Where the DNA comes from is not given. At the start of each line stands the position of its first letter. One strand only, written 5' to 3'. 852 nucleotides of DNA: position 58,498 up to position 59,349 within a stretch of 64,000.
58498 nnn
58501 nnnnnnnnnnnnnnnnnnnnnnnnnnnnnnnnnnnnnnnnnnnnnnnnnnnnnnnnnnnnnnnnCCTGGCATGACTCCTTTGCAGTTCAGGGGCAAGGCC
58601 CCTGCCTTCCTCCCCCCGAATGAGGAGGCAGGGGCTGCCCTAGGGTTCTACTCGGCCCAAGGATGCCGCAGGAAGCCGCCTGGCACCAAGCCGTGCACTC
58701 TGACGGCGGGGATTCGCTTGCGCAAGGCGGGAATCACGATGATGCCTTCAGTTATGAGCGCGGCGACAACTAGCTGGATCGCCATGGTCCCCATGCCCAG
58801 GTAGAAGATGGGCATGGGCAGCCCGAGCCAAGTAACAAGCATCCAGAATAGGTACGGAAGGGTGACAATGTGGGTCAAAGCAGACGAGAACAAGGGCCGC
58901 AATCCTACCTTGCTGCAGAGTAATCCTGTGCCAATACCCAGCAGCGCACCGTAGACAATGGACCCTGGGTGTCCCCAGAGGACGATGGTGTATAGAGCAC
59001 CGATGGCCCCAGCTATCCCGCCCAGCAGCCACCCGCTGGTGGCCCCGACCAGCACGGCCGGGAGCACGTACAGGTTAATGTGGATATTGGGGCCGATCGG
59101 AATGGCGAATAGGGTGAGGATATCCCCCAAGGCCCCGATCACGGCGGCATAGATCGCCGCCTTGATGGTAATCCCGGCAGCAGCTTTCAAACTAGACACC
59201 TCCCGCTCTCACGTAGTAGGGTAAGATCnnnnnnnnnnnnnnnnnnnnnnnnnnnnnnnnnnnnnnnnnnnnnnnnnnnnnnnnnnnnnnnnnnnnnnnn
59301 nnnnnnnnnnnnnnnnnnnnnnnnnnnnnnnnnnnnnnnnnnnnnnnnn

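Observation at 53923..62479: GntR-controlled array: three M29-fold paralogs, an ECF transporter with unknown specificity, a creatininase-family amidohydrolase and a creatinase/prolidase-type M24 enzyme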

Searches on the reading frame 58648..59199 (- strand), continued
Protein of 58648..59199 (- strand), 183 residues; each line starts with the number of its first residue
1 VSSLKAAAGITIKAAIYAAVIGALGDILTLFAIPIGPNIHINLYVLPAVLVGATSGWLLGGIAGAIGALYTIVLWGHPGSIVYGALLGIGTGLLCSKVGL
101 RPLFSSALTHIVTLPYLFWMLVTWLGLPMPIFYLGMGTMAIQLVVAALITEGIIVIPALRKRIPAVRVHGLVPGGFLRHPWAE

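Call 64: predict_structure(alignment_id=A3)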
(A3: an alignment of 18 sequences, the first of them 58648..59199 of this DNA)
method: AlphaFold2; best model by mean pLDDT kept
length: 183 residues; sequences in the alignment: 18
mean_pLDDT: 89.2   pTM: 0.86
mean pLDDT of the five models: 89.2, 88.2, 87.4, 87.2, 83.3
residues with pLDDT >= 90: 122; 70-90: 52; 50-70: 2; < 50: 7
segments of 3 or more residues with pLDDT < 50: 1-7
pLDDT, mean of each block of 10 residues (from residue 1): 48 92 93 84 94 95 96 85 97 95 96 94 92 91 96 90 83 85 85
secondary structure, 60 per line:
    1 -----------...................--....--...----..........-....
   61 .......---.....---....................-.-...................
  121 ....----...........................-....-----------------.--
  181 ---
elements in order: H12-30 E33-36 E39-41 H46-55 H57-67 H71-75 H79-98 H102-124 H129-155 H157-160

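Call 66: fold_search(model_id=the predicted structure, library=pdb)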
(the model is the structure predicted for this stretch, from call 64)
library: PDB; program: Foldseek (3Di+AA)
matches with E <= 10: 90; with E <= 0.001: 0
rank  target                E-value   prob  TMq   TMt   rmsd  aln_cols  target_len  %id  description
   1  5d0y_A                1.8e-02  1.00  0.55  0.64   3.9       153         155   20  Substrate bound S-component of folate ECF transporter (released 2016-04-06)
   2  5jsz_C                2.0e-02  1.00  0.55  0.60   4.6       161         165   20  Folate ECF transporter: apo state (released 2016-05-18)
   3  7nnt_C                2.1e-02  1.00  0.55  0.58   4.6       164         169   20  Cryo-EM structure of the folate-specific ECF transporter complex in DDM micelles (released 2021-08-18)
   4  5kbw_B                3.1e-02  1.00  0.57  0.61   4.0       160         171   18  Crystal structure of TmRibU, the riboflavin-binding S subunit from the Thermotoga maritima ECF transporter (released 2016-06-29)
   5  4huq_S                3.4e-02  1.00  0.60  0.66   4.1       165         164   17  Crystal Structure of a transporter (released 2013-04-17)
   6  5kbw_A                3.4e-02  1.00  0.53  0.56   4.4       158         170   16  Crystal structure of TmRibU, the riboflavin-binding S subunit from the Thermotoga maritima ECF transporter (released 2016-06-29)
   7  9kym_D                4.8e-02  1.00  0.57  0.58   4.6       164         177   14  Folate ECF transporter affected by PFOS (released 2025-06-18)
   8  4z7f_C                7.2e-02  1.00  0.57  0.62   4.0       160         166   18  Crystal structure of FolT bound with folic acid (released 2015-07-29)
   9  4tkr_A                7.2e-02  1.00  0.36  0.36   3.4        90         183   18  Native-SAD phasing for ThiT from Listeria monocytogenes serovar. (released 2014-06-18)
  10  3p5n_A                7.2e-02  1.00  0.53  0.57   4.5       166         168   16  Structure and mechanism of the S component of a bacterial ECF transporter (released 2010-11-03)
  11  4rfs_S                9.2e-02  0.97  0.46  0.45   6.3       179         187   19  Structure of a pantothenate energy coupling factor transporter (released 2014-12-24)
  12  4z7f_F                1.1e-01  0.99  0.51  0.60   5.3       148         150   18  Crystal structure of FolT bound with folic acid (released 2015-07-29)
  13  4tkr_B                1.1e-01  0.90  0.39  0.38   9.9       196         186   13  Native-SAD phasing for ThiT from Listeria monocytogenes serovar. (released 2014-06-18)
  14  5edl                  1.4e-01  0.96  0.43  0.41   6.4       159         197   14  Crystal structure of an S-component of ECF transporter (released 2016-08-17)
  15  4z7f_A                1.4e-01  0.99  0.55  0.60   4.4       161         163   18  Crystal structure of FolT bound with folic acid (released 2015-07-29)
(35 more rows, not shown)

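Call 91: search_protein_representatives(alignment_id=A3)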
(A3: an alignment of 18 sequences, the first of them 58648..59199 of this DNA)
Query: 18 sequences, 191 profile positions. Proteins with E-value up to 0.001 (for the whole library): 62; up to 1e-10: 15; up to 1e-30: 4. The best 62 are listed.
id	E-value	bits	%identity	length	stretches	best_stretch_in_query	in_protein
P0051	4.2e-70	251.7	-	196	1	3-190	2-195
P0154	1.9e-60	220.2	-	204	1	3-190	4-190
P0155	1.8e-46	174.6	-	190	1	8-187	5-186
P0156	1.7e-38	148.6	-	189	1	9-189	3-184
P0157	3.8e-28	114.8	-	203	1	11-187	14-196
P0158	4.0e-17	78.9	-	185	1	17-168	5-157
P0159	1.3e-14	70.7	-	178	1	16-181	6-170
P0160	1.6e-14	70.4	-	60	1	139-190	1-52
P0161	1.6e-14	70.4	-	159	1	13-165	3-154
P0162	1.2e-12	64.3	-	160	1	16-166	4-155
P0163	1.2e-12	64.2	-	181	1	18-168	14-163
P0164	1.2e-11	61.0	-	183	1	12-169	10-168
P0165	1.3e-11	60.8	-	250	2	17-105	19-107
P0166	2.7e-11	59.9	-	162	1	20-162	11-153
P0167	8.9e-11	58.2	-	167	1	14-166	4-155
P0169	1.0e-09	54.7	-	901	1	25-156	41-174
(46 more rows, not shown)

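Call 92: search_protein_families(library=pfam, proteins=[P0154, P0155, P0156, P0157, P0158, P0159, P0161, P0163, P0164, P0169], max_evalue=0.01)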
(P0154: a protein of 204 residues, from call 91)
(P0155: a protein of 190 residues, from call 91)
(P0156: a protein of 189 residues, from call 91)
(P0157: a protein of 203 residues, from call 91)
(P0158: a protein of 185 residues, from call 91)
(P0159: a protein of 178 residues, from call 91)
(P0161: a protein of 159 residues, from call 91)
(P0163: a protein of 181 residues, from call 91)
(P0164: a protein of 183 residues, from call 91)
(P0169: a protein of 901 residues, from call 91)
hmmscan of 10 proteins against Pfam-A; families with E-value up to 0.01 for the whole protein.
P0154 (204 aa): 3 families
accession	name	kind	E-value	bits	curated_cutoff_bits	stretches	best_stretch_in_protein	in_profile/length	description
PF07155.17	ECF-ribofla_trS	-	9.3e-06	26.2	26.7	1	15-152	3-162/172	ECF-type riboflavin transporter, S component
PF07694.17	5TM-5TMR_LYT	-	0.0027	17.7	24.6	1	17-118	17-121/169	5TMR of 5TMR-LYT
PF12822.12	ECF_trnsprt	-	0.0091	16.5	30.7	0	20-159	4-158/169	ECF transporter, substrate-specific component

P0155 (190 aa): 1 family
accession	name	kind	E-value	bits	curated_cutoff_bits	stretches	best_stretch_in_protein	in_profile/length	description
PF07155.17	ECF-ribofla_trS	-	8.8e-05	23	26.7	1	11-114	3-114/172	ECF-type riboflavin transporter, S component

P0156 (189 aa): 3 families
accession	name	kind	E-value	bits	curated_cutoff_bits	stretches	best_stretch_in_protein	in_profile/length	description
PF12822.12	ECF_trnsprt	-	9.7e-06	26.1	30.7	1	14-128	5-129/169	ECF transporter, substrate-specific component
PF09515.15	Thia_YuaJ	-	0.00034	21.2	25.8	1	13-84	2-74/177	Thiamine transporter protein (Thia_YuaJ)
PF07155.17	ECF-ribofla_trS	-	0.0047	17.4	26.7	1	13-99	8-97/172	ECF-type riboflavin transporter, S component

P0157 (203 aa): 1 family
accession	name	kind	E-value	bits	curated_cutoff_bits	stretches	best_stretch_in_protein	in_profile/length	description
PF07155.17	ECF-ribofla_trS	-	0.00029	21.3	26.7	1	19-159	5-156/172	ECF-type riboflavin transporter, S component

P0158 (185 aa): 1 family
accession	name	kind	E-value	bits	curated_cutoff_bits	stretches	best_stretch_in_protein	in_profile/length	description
PF12822.12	ECF_trnsprt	-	3.2e-07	30.9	30.7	1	5-145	2-168/169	ECF transporter, substrate-specific component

P0159 (178 aa): 1 family
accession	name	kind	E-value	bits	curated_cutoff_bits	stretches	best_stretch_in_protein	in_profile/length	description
PF12822.12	ECF_trnsprt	-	0.00099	19.6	30.7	1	8-139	3-162/169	ECF transporter, substrate-specific component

P0161 (159 aa): 1 family
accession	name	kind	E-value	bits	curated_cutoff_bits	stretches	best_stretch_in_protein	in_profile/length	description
PF07155.17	ECF-ribofla_trS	-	1.4e-05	25.6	26.7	1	3-120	2-130/172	ECF-type riboflavin transporter, S component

P0163 (181 aa): 2 families
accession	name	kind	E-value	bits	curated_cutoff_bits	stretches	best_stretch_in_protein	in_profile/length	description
PF07155.17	ECF-ribofla_trS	-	2.8e-07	31.1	26.7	1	12-126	5-129/172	ECF-type riboflavin transporter, S component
PF12822.12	ECF_trnsprt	-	7e-05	23.4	30.7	1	14-145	3-158/169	ECF transporter, substrate-specific component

P0164 (183 aa): 3 families
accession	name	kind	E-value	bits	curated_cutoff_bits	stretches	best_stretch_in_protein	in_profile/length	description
PF07155.17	ECF-ribofla_trS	-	2.4e-07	31.4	26.7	1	12-127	3-138/172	ECF-type riboflavin transporter, S component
PF12822.12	ECF_trnsprt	-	5e-05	23.8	30.7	1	15-159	2-159/169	ECF transporter, substrate-specific component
PF09515.15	Thia_YuaJ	-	0.0041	17.7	25.8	1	19-68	4-54/177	Thiamine transporter protein (Thia_YuaJ)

P0169 (901 aa): 8 families
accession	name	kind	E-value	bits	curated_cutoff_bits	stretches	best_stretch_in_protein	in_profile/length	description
PF02518.31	HATPase_c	-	3.7e-21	76.1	26.4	1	786-894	1-108/111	Histidine kinase-, DNA gyrase B-, and HSP90-like ATPase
PF00989.32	PAS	-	3e-20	72.8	22.6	1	545-656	2-113/113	PAS fold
PF08448.16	PAS_4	-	4.8e-11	43.3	23.1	1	550-660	1-109/110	PAS fold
PF00512.31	HisKA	-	2.1e-08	34.5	26.9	1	675-742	2-64/66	His Kinase A (phospho-acceptor) domain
PF13426.13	PAS_9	-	5.7e-08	33.4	27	1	556-657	3-102/103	PAS domain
PF09991.14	DUF2232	-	5.1e-05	23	27.8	1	48-225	10-186/290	Predicted membrane protein (DUF2232)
PF13188.13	PAS_8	-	0.0015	18.8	21.8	1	548-587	5-41/65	PAS domain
PF08447.18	PAS_3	-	0.004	17.8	25.6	1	568-639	3-75/89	PAS fold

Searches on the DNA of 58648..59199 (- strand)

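Call 62: search_rna_families(sources=[L012, L015, L017, L001, L003, L004, L010], threshold=gathering)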
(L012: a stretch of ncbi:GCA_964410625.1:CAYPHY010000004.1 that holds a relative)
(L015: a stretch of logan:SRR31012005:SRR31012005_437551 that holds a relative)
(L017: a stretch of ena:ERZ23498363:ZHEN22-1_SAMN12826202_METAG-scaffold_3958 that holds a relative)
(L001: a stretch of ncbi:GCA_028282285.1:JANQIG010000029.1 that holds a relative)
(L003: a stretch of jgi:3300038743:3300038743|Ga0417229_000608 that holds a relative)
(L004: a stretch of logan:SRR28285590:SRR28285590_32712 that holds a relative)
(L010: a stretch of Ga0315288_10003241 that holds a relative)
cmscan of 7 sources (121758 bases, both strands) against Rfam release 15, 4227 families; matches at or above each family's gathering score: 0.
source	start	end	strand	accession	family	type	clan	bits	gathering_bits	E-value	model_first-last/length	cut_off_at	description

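Call 63: search_rna_families(source=L015, start=4600, end=7500, threshold=evalue, max_evalue=1)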
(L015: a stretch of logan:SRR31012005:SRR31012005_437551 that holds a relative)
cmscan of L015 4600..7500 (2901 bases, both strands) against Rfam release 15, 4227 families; matches with E-value up to 1: 1.
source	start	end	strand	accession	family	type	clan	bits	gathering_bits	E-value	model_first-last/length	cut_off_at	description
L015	4814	4860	-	RF01977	HOTAIRM1_3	Gene; lncRNA;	-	20.4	37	0.058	1-59/59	no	HOX antisense intergenic RNA myeloid 1 conserved region 3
